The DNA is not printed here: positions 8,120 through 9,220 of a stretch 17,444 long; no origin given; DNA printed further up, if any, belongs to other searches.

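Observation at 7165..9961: Lysis-type cassette that embeds a papain-like cysteine protease between lipoproteins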

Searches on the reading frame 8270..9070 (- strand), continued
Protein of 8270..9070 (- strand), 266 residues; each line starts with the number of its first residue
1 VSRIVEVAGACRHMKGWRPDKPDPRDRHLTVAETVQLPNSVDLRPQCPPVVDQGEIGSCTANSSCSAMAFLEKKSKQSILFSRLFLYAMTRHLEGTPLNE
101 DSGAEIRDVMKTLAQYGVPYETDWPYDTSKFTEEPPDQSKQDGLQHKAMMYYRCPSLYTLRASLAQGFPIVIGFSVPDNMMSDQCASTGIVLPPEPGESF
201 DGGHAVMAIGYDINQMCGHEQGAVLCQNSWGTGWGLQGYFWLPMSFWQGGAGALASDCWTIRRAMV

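Call 72: search_protein_families(library=phrogs, proteins=[L006:6467-7075:+, L006:3580-3951:+, L007:4186-4611:+, L009:5470-5910:+], max_evalue=0.01)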
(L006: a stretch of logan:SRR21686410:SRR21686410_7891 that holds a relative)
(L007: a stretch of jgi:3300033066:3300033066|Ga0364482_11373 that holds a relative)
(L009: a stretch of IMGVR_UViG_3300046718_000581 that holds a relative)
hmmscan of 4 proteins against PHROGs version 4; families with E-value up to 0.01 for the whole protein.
L006:6467-7075:+ (202 aa): 0 families

L006:3580-3951:+ (123 aa): 0 families

L007:4186-4611:+ (141 aa): 2 families
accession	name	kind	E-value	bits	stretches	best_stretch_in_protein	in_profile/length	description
phrog_13712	-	lysis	6.2e-06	27.3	1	1-133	4-133/175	holin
phrog_608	-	lysis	1.4e-05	26.4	1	11-87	7-79/111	holin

L009:5470-5910:+ (146 aa): 4 families
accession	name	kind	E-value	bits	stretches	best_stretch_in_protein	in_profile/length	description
phrog_894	-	lysis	5.2e-29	102.4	1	1-139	38-175/389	endolysin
phrog_17373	-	other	0.00037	21.2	1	42-127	45-124/224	peptidase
phrog_25247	-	other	0.00093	19.4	1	54-126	439-504/520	peptidase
phrog_28234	-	lysis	0.0065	16.6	1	33-77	269-313/372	endolysin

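Call 74: find_encoding_contigs(protein=P0012, flank=5000, max_places=1)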
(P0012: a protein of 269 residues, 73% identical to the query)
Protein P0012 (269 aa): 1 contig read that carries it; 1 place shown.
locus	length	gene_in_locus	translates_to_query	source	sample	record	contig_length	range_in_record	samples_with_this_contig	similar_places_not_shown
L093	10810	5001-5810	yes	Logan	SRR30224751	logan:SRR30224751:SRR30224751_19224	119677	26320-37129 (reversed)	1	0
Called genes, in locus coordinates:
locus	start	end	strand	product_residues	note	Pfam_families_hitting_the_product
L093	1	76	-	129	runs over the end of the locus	-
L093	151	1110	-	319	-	-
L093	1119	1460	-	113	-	-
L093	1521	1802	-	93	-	-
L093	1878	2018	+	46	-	-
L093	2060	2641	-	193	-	-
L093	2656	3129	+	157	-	-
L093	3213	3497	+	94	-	-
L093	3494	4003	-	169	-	-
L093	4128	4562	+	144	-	-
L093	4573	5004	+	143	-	-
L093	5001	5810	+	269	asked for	PF00112:Peptidase_C1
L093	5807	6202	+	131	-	-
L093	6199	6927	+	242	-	PF01471:PG_binding_1 (faint)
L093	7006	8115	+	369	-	PF00226:DnaJ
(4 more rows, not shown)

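Call 75: find_encoding_contigs(protein=P0029, flank=5000, max_places=1)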
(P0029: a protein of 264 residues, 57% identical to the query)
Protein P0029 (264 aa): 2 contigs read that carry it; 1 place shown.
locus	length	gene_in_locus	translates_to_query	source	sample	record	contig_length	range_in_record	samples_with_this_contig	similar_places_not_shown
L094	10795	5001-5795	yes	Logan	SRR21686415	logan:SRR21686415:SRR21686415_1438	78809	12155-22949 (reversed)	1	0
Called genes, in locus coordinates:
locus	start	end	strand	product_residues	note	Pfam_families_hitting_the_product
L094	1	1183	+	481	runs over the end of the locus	-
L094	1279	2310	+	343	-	PF05443:ROS_MUCR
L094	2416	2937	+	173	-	-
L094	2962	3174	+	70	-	-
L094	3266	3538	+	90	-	-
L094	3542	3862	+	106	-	-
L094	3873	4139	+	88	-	-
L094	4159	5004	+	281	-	-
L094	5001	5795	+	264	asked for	PF00112:Peptidase_C1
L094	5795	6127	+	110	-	-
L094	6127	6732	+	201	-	-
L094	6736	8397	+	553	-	-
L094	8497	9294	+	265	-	-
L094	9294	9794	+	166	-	-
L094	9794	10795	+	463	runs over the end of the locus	-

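Call 76: find_encoding_contigs(protein=P0049, flank=5000, max_places=1)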
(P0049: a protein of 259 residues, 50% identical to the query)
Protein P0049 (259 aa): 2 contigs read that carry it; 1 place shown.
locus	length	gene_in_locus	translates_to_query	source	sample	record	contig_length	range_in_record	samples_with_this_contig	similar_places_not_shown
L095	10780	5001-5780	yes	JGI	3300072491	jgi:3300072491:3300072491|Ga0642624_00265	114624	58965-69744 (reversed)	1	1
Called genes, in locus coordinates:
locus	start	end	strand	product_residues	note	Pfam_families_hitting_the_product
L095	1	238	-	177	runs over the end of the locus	-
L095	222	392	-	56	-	-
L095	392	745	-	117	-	-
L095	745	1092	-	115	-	-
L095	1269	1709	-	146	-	-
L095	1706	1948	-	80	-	-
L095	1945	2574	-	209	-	-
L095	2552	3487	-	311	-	-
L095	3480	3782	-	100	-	-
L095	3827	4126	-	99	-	-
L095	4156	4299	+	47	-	-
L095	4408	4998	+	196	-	-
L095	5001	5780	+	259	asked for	PF00112:Peptidase_C1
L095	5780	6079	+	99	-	-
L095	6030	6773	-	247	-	PF01183:Glyco_hydro_25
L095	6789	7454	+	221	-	PF01471:PG_binding_1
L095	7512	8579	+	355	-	PF00226:DnaJ, PF00069:Pkinase, PF07714:PK_Tyr_Ser-Thr (faint)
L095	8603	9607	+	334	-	-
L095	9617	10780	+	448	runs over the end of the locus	PF00709:Adenylsucc_synt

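Call 86: search_protein_families(library=padloc, proteins=[window:8270-9070:-], max_evalue=0.01)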
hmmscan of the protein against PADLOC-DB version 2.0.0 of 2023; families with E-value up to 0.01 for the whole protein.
window:8270-9070:- (266 aa): 0 families

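Call 90: search_protein_families(library=phrogs, proteins=[L095:4408-4998:+, L010:5141-5521:+], max_evalue=0.01)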
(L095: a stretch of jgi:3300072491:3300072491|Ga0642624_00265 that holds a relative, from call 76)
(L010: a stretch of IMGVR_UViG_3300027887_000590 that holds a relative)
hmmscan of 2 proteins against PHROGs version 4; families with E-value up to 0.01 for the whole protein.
L095:4408-4998:+ (196 aa): 0 families

L010:5141-5521:+ (127 aa): 0 families
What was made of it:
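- Tried and rejected: The H-B proteins also have no PHROG family (call 90).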

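Call 97: get_annotated_region(hit=H1, flank=5000)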
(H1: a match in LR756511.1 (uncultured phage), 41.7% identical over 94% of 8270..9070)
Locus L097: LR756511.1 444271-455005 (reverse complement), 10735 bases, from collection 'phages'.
description: uncultured phage genome assembly, chromosome: 1.
organism: uncultured phage (NCBI taxid 278008)
taxonomy: Viruses; environmental samples
host: -; source: metagenomic; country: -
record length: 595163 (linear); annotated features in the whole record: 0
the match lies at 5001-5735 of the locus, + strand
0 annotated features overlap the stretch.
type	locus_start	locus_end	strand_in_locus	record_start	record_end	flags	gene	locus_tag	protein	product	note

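Call 102: find_related_loci(query=A10, collection=genome_contigs, flank=5000)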
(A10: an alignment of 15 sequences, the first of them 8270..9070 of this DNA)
Query A10 (266 aa) in genome_contigs; peptide patterns used: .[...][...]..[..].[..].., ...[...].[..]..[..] (x = any residue, [..] = any of these).
600 stretches matched a pattern (row limit reached: there are more); 549 encode a relative of the query (tblastn E <= 1e-3); the best 80 are kept; 80 distinct loci.
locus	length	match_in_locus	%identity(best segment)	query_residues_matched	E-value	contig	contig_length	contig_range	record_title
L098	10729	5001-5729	47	16-264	4e-67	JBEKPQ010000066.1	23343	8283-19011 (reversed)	MAG: Thermodesulfobacteriota bacterium isolate SPRUCE 468 SPRUCE_468_66, whole genome shotgun sequence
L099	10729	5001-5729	48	16-262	1e-66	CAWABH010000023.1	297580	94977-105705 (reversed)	MAG: uncultured Alphaproteobacteria bacterium isolate MFD05841.bin.2.177 genome assembly, contig: contig_23583, whole ge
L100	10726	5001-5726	47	16-262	1e-65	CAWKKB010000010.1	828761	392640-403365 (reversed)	MAG: uncultured delta proteobacterium isolate MFD00731.bin.2.133 genome assembly, contig: contig_6977, whole genome shot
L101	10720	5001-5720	47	18-260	3e-65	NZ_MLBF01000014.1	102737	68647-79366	Desulfosporosinus metallidurans strain OL contig00014, whole genome shotgun sequence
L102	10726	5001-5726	48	16-262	6e-65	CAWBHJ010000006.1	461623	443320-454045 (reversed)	MAG: uncultured Solirubrobacterales bacterium isolate MFD06714.bin.1.11 genome assembly, contig: contig_37926, whole gen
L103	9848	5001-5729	47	16-262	5e-65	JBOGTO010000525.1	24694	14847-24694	MAG: Ktedonobacteraceae bacterium isolate TC-B4_metabat2.bin.17 k127_49479, whole genome shotgun sequence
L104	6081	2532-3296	48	5-262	6e-65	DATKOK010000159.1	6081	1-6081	MAG TPA_asm: Candidatus Methylomirabilota bacterium isolate SMAG_U14762 k141_2942840, whole genome shotgun sequence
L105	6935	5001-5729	47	16-262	2e-64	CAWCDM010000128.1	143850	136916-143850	MAG: uncultured Alphaproteobacteria bacterium isolate MFD03975.bin.2.161 genome assembly, contig: contig_69870, whole ge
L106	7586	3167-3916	46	11-266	5e-64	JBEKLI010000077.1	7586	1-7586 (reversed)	MAG: Desulfomonilia bacterium isolate SPRUCE 367 SPRUCE_367_77, whole genome shotgun sequence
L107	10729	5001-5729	47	16-262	6e-64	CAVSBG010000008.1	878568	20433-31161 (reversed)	MAG: uncultured Alphaproteobacteria bacterium isolate MFD05705.bin.1.194 genome assembly, contig: contig_38667, whole ge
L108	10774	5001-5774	45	2-262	3e-63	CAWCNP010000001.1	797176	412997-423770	MAG: uncultured Solirubrobacterales bacterium isolate MFD05502.bin.2.86 genome assembly, contig: contig_15290, whole gen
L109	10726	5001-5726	47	16-262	6e-63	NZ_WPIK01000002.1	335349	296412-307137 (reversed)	Mucilaginibacter arboris strain HMF7410 2, whole genome shotgun sequence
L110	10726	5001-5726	46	16-262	3e-63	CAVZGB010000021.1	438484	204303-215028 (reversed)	MAG: uncultured delta proteobacterium isolate MFD05521.bin.1.220 genome assembly, contig: contig_8792, whole genome shot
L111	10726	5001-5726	46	16-262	6e-63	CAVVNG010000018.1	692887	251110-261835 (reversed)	MAG: uncultured Solirubrobacterales bacterium isolate MFD05377.bin.1.58 genome assembly, contig: contig_64031, whole gen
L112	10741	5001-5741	46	16-266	4e-63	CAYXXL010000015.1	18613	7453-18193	MAG TPA_asm: uncultured Fibrobacteria bacterium isolate binchicken_co3_538 genome assembly, contig: NODE_9595_length_186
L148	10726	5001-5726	46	16-262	2e-60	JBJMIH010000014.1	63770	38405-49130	MAG: Mycobacteriales bacterium isolate H2_16_all_fractions_metab_conc_119_73_28 k255_476461, whole genome shotgun sequen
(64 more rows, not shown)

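Call 106: search_protein_families(library=pfam, alignment_id=A11, max_evalue=0.001)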
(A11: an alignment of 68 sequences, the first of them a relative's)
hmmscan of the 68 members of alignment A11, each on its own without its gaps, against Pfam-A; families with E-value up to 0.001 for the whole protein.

A. member 1, L100:5872-6189:+ (105 aa): 0 families

B. families by the number of members that match (of 68 scanned): 36 families (the first 25 are shown)
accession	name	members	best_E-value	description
PF09394.16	Inhibitor_I42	4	2.1e-24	Chagasin family peptidase inhibitor I42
PF00149.33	Metallophos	2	1.2e-12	Calcineurin-like phosphoesterase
PF03988.17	DUF347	1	4.1e-59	Repeat of Unknown Function (DUF347)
PF00441.29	Acyl-CoA_dh_1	1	6.4e-55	Acyl-CoA dehydrogenase, C-terminal domain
PF00230.25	MIP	1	2e-54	Major intrinsic protein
PF04452.19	Methyltrans_RNA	1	6.3e-45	RNA methyltransferase domain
PF07690.21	MFS_1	1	6e-37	Major Facilitator Superfamily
PF02771.21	Acyl-CoA_dh_N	1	1.8e-36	Acyl-CoA dehydrogenase, N-terminal domain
PF00291.31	PALP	1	4.7e-35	Pyridoxal-phosphate dependent enzyme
PF12850.12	Metallophos_2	1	3.2e-34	Calcineurin-like phosphoesterase superfamily domain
PF05977.19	MFS_3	1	1.7e-29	Transmembrane secretion effector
PF08240.17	ADH_N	1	5.1e-29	Alcohol dehydrogenase GroES-like domain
PF08028.16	Acyl-CoA_dh_2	1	6.9e-28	Acyl-CoA dehydrogenase, C-terminal domain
PF01510.30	Amidase_2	1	1.8e-27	N-acetylmuramoyl-L-alanine amidase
PF00216.26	Bac_DNA_binding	1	1.3e-26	Bacterial DNA-binding protein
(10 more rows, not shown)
